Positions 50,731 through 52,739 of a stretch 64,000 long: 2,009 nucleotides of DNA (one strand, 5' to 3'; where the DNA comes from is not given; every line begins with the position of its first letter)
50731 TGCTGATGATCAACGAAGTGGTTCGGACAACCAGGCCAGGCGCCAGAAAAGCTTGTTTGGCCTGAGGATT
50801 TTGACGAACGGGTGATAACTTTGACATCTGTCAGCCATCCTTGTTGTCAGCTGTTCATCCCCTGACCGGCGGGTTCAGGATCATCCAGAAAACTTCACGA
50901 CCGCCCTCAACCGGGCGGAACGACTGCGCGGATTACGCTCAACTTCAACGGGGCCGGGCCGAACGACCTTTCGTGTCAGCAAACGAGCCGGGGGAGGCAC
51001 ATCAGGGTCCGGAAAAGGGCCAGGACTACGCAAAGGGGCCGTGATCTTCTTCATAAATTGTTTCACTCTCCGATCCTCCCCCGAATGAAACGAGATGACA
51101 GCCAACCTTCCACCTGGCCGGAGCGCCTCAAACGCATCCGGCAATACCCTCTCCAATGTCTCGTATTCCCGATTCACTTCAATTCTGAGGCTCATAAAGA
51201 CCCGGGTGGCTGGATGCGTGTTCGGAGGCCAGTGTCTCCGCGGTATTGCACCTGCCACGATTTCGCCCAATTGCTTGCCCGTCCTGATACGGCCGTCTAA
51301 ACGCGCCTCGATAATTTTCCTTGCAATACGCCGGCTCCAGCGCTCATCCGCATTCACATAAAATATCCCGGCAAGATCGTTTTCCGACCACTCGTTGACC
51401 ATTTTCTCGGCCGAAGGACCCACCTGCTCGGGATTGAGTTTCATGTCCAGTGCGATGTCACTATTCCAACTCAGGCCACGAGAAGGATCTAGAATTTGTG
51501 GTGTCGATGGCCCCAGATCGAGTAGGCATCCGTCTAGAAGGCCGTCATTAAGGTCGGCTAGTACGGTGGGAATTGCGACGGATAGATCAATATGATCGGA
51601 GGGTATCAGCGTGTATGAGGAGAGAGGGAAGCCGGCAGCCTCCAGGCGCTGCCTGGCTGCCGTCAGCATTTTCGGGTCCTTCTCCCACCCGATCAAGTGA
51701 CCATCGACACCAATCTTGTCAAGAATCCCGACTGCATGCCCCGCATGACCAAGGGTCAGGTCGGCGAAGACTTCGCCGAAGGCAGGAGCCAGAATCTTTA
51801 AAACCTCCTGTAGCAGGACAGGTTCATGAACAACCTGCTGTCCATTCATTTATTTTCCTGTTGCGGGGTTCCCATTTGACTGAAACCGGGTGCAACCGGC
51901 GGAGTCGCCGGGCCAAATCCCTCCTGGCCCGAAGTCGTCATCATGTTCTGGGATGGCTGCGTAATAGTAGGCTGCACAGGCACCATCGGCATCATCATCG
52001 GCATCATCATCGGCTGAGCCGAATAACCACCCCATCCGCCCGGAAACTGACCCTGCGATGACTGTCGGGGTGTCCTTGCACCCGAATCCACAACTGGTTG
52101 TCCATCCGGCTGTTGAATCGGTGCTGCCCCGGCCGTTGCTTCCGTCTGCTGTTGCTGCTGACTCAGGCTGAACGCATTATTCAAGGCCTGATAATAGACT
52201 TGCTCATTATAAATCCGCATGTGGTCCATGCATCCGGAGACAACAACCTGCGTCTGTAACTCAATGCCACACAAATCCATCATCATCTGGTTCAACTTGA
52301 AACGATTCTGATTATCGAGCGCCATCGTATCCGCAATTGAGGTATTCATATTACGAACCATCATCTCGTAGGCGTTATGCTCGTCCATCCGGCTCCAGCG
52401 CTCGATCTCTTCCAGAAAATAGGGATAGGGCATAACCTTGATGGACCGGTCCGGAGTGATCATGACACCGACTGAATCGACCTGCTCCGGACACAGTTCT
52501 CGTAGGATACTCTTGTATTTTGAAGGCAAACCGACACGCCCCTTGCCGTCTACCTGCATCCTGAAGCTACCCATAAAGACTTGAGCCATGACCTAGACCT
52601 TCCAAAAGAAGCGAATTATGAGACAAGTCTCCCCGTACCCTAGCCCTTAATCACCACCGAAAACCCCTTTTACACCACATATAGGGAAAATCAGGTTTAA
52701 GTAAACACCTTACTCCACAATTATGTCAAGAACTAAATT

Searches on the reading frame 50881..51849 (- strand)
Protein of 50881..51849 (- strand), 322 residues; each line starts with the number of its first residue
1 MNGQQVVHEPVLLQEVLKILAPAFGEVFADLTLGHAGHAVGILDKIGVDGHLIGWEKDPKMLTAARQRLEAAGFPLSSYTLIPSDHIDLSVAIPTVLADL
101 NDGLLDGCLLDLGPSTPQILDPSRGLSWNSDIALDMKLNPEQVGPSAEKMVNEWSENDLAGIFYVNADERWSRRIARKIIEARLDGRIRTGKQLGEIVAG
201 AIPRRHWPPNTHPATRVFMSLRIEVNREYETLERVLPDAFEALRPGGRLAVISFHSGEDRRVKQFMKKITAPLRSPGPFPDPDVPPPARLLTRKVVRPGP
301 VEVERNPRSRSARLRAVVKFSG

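Call 7: search_protein_families(library=pfam, proteins=[window:50881-51849:-], max_evalue=0.1)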
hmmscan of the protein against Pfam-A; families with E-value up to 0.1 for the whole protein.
window:50881-51849:- (322 aa): 4 families
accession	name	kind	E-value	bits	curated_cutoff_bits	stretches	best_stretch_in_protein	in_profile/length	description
PF01795.25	Methyltransf_5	-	1.9e-79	267.8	27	1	6-319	2-308/309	MraW methylase family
PF01209.24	Ubie_methyltran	-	0.00043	20.2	20.1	1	16-74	39-97/233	ubiE/COQ5 methyltransferase family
PF13649.12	Methyltransf_25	-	0.0064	17.6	27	0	30-74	3-46/97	Methyltransferase domain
PF13847.12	Methyltransf_31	-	0.065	13.4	27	0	39-75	18-54/145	Methyltransferase domain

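Call 8: search_protein_families(library=ncbifam, proteins=[window:50881-51849:-], max_evalue=0.1)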
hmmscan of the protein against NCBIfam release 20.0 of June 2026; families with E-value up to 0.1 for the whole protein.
window:50881-51849:- (322 aa): 4 families
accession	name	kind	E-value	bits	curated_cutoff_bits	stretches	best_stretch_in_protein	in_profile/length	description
TIGR00006.1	TIGR00006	equivalog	1.6e-72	244.6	154.3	1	6-318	5-308/310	16S rRNA (cytosine(1402)-N(4))-methyltransferase RsmH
NF008823.0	PRK11873.1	subfamily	0.0048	16.4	263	0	25-75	78-128/272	arsenite methyltransferase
NF001244.0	PRK00216.1-5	equivalog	0.0092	15.3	216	0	15-72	39-96/236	bifunctional demethylmenaquinone methyltransferase/2-methoxy-6-polyprenyl-1,4-benzoquinol methylase UbiE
NF040538.1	methyl_ArsM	equivalog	0.075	12.2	500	0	25-71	62-108/356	arsinothricin biosynthesis methyltransferase ArsM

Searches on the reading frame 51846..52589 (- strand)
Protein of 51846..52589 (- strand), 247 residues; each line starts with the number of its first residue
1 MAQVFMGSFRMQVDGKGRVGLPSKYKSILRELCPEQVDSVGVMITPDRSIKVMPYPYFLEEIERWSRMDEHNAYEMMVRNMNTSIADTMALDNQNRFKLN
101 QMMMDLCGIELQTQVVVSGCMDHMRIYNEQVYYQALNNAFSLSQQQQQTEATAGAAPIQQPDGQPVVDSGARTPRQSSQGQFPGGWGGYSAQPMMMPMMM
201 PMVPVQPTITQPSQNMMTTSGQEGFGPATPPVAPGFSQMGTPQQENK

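Call 7: search_protein_families(library=pfam, proteins=[window:51846-52589:-], max_evalue=0.1)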
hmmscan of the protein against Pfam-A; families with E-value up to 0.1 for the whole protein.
window:51846-52589:- (247 aa): 1 family
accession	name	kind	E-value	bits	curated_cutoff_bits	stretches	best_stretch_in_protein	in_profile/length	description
PF02381.23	MraZ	-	3.6e-07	30.5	23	2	86-149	5-66/72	MraZ protein, putative antitoxin-like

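Call 8: search_protein_families(library=ncbifam, proteins=[window:51846-52589:-], max_evalue=0.1)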
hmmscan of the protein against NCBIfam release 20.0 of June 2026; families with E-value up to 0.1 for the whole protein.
window:51846-52589:- (247 aa): 6 families
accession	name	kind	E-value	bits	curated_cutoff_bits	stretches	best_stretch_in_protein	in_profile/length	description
NF001476.0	PRK00326.2-2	equivalog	1.6e-13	50.6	162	1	1-135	1-138/163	division/cell wall cluster transcriptional repressor MraZ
TIGR00242.1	TIGR00242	equivalog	4.5e-12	46.1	98.35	1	5-144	2-133/144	division/cell wall cluster transcriptional repressor MraZ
NF001477.0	PRK00326.2-4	equivalog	6.1e-09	36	162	1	4-149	3-144/155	division/cell wall cluster transcriptional repressor MraZ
NF001475.0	PRK00326.2-1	equivalog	7.8e-06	25.9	257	1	3-149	2-144/149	division/cell wall cluster transcriptional repressor MraZ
NF001482.0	PRK00326.3-4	equivalog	0.00011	21.9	168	1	4-140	1-145/160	division/cell wall cluster transcriptional repressor MraZ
NF001483.0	PRK00326.3-5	equivalog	0.00025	21.3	239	1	5-141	3-136/155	division/cell wall cluster transcriptional repressor MraZ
